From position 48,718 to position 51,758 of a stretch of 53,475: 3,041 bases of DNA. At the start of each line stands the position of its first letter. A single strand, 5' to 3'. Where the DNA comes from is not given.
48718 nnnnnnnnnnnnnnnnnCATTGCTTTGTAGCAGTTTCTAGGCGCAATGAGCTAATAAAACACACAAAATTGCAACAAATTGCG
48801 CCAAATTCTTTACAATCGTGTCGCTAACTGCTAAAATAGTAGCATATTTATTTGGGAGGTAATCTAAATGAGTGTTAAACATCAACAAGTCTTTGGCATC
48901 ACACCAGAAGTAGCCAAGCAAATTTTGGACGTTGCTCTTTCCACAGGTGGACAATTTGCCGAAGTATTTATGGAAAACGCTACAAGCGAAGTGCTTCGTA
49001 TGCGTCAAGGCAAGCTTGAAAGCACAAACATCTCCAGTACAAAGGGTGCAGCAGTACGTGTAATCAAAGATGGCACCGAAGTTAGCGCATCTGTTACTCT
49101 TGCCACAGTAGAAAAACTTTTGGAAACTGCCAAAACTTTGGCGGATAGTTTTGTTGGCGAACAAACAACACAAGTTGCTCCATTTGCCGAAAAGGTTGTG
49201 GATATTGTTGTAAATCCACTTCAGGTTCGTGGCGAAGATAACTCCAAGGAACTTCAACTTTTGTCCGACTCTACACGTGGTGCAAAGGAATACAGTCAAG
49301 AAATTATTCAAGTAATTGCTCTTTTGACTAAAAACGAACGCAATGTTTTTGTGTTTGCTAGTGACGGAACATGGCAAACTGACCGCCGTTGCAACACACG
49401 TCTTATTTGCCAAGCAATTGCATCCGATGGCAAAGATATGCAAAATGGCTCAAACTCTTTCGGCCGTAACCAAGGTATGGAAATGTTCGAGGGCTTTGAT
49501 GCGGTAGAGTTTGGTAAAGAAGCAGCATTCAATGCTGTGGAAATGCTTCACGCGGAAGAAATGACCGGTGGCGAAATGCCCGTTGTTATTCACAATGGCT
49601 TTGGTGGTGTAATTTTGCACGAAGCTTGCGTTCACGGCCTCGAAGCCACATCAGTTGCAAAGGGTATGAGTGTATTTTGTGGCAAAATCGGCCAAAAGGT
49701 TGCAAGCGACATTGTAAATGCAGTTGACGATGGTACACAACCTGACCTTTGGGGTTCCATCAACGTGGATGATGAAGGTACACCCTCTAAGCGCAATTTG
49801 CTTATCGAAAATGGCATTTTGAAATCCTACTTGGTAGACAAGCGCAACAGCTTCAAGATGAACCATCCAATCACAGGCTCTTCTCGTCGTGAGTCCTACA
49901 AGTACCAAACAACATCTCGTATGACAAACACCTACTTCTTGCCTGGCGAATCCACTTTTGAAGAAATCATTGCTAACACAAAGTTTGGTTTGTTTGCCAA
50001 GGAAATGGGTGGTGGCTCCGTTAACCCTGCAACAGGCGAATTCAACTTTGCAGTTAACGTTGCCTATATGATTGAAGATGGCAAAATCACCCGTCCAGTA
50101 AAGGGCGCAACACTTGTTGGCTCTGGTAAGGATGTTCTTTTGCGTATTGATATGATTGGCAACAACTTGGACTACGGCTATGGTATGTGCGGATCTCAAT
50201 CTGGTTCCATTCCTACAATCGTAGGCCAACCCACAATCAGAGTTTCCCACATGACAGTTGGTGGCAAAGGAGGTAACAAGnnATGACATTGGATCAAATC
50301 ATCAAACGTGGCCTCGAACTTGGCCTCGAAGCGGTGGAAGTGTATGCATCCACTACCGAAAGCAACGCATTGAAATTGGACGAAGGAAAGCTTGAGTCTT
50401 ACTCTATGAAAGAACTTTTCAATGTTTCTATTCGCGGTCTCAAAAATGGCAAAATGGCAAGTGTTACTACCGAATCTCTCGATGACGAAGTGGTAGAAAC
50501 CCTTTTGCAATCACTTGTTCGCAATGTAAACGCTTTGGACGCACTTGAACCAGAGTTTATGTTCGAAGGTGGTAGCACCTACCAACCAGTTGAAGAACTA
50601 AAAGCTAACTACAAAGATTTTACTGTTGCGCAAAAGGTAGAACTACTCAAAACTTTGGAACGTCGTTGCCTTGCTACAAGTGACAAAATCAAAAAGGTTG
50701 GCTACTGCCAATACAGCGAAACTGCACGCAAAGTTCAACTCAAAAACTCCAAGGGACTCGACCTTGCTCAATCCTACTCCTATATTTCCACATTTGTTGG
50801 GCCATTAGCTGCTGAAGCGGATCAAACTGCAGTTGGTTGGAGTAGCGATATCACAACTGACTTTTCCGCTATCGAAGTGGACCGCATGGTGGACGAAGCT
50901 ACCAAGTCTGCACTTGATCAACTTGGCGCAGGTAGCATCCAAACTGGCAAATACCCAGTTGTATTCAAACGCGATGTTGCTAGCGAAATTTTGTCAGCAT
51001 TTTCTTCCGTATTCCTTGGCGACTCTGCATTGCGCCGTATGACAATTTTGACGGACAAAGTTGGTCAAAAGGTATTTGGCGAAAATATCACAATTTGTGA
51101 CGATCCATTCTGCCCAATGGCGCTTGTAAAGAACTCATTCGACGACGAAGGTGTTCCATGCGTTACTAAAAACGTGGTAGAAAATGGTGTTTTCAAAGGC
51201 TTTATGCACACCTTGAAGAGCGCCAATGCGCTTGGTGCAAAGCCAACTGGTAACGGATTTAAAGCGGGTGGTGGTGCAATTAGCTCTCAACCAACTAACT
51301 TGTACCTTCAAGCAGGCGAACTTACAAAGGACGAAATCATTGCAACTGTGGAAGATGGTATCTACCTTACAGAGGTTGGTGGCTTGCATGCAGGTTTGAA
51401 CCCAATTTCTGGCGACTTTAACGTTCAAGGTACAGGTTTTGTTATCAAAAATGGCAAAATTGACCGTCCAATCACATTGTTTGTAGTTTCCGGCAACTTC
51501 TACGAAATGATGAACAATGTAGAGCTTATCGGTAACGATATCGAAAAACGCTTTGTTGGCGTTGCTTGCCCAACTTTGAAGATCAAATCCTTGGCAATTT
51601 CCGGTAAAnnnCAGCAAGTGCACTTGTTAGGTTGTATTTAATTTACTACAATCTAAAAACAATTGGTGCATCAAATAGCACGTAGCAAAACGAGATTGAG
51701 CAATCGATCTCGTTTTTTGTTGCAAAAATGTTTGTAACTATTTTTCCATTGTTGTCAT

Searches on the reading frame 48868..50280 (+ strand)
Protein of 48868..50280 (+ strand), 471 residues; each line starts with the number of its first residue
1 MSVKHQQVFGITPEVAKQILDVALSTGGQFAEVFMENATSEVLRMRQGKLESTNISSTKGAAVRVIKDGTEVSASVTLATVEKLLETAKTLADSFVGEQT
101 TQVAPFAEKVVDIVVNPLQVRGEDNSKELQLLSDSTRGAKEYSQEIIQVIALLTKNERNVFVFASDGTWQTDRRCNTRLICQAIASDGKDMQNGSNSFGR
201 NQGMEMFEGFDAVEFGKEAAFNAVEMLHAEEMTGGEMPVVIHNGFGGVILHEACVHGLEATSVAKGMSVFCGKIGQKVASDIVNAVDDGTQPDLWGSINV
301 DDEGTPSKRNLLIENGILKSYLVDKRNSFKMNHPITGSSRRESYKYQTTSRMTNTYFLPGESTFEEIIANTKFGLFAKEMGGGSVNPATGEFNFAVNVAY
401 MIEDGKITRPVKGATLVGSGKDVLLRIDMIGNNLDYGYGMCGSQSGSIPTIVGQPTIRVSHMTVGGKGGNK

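Call 67: search_protein_families(library=pfam, proteins=[window:48868-50280:+], max_evalue=0.0001)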
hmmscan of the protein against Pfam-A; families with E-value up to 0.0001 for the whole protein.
window:48868-50280:+ (471 aa): 3 families
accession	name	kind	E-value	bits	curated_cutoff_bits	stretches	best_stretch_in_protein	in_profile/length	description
PF19289.4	PmbA_TldD_3rd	-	3.4e-67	226.3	22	1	235-466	2-220/220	PmbA/TldA metallopeptidase C-terminal domain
PF01523.21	PmbA_TldD_1st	-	1.9e-11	44.4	20.9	1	31-92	1-65/65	PmbA/TldA metallopeptidase domain 1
PF19290.4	PmbA_TldD_2nd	-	9.2e-11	42.6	20.9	1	131-227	14-109/109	PmbA/TldA metallopeptidase central domain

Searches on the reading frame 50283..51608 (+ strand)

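Call 67: search_protein_families(library=pfam, proteins=[window:50283-51608:+], max_evalue=0.0001)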
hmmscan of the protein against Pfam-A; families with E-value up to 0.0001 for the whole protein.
window:50283-51608:+ (442 aa): 3 families
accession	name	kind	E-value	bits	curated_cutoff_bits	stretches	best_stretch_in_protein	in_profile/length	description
PF19289.4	PmbA_TldD_3rd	-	1.4e-68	230.8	22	1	221-441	1-220/220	PmbA/TldA metallopeptidase C-terminal domain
PF19290.4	PmbA_TldD_2nd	-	1.4e-11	45.2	20.9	1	111-214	4-109/109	PmbA/TldA metallopeptidase central domain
PF01523.21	PmbA_TldD_1st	-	1.2e-08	35.4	20.9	1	18-78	1-61/65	PmbA/TldA metallopeptidase domain 1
